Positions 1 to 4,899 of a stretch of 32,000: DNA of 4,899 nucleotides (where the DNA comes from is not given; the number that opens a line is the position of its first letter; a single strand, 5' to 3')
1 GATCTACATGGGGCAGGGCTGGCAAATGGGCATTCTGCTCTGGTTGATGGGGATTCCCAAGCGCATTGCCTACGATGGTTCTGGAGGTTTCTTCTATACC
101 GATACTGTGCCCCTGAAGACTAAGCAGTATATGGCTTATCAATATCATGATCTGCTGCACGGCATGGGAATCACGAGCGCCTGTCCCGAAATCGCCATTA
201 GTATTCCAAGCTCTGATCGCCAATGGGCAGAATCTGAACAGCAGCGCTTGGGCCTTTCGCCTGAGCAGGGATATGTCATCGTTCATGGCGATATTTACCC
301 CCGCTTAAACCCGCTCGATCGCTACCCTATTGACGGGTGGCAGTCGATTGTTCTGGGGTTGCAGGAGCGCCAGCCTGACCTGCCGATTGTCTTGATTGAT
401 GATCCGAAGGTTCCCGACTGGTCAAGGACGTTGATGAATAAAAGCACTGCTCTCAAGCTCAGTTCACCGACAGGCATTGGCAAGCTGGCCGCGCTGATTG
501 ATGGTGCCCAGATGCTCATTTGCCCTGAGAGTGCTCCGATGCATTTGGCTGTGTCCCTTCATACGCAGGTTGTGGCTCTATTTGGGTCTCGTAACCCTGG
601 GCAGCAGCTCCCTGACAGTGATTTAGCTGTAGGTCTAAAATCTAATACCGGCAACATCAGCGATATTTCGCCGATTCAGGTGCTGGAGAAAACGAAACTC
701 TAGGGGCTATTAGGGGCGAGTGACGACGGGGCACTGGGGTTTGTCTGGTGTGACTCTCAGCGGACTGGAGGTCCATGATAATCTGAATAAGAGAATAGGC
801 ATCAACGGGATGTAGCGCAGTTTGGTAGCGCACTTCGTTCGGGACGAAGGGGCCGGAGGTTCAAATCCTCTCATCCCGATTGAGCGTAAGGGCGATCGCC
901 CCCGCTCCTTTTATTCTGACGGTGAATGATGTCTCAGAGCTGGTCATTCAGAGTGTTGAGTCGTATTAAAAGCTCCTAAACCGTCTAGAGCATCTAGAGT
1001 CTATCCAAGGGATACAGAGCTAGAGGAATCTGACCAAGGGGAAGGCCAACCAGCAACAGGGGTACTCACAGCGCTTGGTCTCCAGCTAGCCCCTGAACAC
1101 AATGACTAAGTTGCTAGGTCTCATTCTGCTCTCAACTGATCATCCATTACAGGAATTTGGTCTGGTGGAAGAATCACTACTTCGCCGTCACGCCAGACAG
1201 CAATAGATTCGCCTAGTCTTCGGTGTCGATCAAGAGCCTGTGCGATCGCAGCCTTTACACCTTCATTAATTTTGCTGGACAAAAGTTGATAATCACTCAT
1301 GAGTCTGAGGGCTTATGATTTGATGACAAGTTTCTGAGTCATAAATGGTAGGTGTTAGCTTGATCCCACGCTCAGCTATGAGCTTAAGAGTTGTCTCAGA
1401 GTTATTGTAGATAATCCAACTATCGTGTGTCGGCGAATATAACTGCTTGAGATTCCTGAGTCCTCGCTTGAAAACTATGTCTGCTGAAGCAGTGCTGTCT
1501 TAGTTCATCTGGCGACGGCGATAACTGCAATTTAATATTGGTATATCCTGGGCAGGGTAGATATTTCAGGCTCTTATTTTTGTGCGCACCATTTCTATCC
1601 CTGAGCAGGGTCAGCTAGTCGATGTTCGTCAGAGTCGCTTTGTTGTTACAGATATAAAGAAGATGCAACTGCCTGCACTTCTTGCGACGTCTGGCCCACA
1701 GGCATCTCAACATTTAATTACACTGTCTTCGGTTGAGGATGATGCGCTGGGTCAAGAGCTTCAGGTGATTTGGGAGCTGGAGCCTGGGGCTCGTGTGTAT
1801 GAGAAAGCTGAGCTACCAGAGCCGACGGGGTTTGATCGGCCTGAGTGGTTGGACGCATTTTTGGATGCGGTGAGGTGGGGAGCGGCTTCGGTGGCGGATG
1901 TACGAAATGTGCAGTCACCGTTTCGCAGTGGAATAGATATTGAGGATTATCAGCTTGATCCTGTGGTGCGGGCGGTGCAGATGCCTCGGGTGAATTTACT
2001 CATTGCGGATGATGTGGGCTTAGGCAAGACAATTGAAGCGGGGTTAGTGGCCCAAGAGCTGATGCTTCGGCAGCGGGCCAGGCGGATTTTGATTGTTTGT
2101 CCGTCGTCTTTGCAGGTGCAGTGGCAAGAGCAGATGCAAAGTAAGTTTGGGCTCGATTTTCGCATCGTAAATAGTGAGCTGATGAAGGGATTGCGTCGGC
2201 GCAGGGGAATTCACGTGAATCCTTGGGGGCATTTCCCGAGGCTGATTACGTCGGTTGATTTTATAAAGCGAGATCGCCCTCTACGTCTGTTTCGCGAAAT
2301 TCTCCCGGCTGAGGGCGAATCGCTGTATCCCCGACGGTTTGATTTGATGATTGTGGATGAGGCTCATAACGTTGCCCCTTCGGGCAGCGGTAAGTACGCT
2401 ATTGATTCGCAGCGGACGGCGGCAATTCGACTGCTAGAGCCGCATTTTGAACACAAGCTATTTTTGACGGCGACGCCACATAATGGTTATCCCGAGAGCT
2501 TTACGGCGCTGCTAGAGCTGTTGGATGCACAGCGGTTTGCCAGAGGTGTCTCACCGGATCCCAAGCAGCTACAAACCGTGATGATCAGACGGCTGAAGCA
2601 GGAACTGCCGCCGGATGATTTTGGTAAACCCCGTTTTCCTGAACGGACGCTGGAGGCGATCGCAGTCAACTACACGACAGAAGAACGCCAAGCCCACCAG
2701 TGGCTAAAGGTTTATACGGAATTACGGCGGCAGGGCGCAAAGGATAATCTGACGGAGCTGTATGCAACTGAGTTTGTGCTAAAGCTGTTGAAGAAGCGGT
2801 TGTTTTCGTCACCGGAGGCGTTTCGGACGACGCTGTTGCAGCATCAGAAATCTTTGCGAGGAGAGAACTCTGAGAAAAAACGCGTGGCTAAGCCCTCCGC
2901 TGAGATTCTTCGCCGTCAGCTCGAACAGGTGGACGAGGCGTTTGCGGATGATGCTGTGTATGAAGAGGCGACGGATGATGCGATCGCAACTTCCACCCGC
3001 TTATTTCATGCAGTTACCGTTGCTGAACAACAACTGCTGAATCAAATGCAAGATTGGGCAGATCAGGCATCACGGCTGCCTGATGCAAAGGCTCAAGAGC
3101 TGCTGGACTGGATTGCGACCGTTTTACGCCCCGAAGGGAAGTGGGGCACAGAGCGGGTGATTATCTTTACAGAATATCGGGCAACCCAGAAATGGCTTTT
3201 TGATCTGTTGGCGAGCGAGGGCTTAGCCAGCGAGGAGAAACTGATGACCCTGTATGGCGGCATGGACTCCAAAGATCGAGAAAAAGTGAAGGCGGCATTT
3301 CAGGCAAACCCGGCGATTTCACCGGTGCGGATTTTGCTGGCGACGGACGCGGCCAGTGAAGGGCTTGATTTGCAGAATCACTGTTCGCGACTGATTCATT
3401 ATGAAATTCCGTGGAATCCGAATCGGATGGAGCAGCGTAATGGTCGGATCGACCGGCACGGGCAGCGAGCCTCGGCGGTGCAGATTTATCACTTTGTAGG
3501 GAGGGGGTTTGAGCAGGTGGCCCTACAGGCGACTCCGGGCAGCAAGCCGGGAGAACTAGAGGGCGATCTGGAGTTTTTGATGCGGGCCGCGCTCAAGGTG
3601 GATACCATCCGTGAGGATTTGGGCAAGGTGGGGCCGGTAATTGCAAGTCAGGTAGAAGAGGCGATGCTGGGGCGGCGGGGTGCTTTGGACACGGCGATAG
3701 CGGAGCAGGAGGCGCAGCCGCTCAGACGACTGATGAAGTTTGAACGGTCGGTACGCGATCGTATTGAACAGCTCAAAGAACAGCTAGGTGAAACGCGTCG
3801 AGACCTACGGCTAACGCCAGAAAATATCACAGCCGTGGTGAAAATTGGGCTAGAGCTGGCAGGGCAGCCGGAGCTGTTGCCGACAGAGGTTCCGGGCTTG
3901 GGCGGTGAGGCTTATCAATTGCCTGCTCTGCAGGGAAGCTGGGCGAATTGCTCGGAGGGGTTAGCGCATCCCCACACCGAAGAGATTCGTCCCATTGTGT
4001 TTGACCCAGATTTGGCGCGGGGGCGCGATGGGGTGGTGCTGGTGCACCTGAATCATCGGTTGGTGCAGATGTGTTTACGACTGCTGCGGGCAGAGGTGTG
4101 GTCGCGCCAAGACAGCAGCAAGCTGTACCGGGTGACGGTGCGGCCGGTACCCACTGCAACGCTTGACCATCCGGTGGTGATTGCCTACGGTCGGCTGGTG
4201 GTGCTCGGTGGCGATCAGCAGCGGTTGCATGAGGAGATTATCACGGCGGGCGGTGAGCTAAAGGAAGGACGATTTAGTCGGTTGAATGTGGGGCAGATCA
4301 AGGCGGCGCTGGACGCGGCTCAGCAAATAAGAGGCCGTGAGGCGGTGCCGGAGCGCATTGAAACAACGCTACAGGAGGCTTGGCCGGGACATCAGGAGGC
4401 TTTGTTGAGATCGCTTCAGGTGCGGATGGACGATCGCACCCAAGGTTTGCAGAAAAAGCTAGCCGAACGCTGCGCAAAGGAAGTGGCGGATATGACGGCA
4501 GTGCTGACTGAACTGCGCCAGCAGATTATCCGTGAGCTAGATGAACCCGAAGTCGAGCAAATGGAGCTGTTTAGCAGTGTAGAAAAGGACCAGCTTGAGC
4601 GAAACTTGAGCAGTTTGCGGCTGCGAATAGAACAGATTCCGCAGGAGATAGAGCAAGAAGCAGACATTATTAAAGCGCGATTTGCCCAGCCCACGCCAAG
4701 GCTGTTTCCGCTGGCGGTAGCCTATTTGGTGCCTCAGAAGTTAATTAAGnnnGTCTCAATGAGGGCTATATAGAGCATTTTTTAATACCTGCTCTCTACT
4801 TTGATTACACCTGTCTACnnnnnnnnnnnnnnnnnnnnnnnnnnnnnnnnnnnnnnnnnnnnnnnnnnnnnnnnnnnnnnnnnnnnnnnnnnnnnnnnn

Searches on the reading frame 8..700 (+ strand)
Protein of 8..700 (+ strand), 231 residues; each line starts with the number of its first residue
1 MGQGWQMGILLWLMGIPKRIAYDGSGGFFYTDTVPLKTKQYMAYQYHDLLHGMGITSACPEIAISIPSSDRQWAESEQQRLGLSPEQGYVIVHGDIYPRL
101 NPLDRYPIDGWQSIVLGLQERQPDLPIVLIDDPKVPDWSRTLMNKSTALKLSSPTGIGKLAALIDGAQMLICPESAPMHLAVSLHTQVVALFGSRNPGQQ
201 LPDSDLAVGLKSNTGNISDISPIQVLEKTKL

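Call 39: search_protein_families(library=pfam, proteins=[window:8-700:+], max_evalue=0.01)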
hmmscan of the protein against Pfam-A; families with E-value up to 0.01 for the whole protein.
window:8-700:+ (231 aa): 1 family
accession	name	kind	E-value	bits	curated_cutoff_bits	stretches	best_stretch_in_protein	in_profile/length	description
PF01075.23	Glyco_transf_9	-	5.9e-16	59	22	1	8-216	26-233/247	Glycosyltransferase family 9 (heptosyltransferase)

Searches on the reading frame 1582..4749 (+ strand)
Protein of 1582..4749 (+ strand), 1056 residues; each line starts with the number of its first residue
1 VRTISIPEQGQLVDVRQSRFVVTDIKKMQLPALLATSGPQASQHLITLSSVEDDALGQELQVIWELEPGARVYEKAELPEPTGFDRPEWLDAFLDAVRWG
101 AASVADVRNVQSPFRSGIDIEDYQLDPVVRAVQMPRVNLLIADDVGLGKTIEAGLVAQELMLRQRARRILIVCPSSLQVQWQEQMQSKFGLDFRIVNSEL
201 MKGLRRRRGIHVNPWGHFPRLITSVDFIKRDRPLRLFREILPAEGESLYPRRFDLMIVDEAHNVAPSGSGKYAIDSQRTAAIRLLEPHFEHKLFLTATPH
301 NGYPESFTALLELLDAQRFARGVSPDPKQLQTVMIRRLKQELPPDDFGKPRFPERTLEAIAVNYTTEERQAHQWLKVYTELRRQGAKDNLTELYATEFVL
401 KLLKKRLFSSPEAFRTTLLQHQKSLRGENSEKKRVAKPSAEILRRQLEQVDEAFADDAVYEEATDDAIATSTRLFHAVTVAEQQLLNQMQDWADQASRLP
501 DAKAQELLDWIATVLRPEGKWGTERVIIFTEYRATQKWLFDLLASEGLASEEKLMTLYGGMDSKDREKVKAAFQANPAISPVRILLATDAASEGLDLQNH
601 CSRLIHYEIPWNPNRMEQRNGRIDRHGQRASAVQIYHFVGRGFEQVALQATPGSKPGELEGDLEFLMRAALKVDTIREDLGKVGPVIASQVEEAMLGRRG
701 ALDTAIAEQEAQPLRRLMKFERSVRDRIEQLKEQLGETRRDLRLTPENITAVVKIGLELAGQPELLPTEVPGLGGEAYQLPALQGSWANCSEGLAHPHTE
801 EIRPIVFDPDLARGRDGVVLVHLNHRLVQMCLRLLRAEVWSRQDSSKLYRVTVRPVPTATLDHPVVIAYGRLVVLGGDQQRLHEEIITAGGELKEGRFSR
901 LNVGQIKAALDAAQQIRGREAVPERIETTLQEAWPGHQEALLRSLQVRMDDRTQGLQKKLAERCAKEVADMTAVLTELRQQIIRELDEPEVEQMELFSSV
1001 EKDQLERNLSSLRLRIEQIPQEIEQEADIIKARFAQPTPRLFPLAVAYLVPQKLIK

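Call 12: search_protein_families(library=pfam, proteins=[window:1582-4749:+], max_evalue=0.00001)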
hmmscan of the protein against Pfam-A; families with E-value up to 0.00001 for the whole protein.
window:1582-4749:+ (1056 aa): 3 families
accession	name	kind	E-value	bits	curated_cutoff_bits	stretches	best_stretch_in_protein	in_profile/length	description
PF00271.37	Helicase_C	-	9.1e-19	68.2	23.5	1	523-627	15-110/110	Helicase conserved C-terminal domain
PF00176.29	SNF2-rel_dom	-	1.1e-14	54.7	24.9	1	133-320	14-184/290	SNF2-related domain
PF04851.21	ResIII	-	5.1e-08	33.4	22.5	1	134-300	21-163/164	Type III restriction enzyme, res subunit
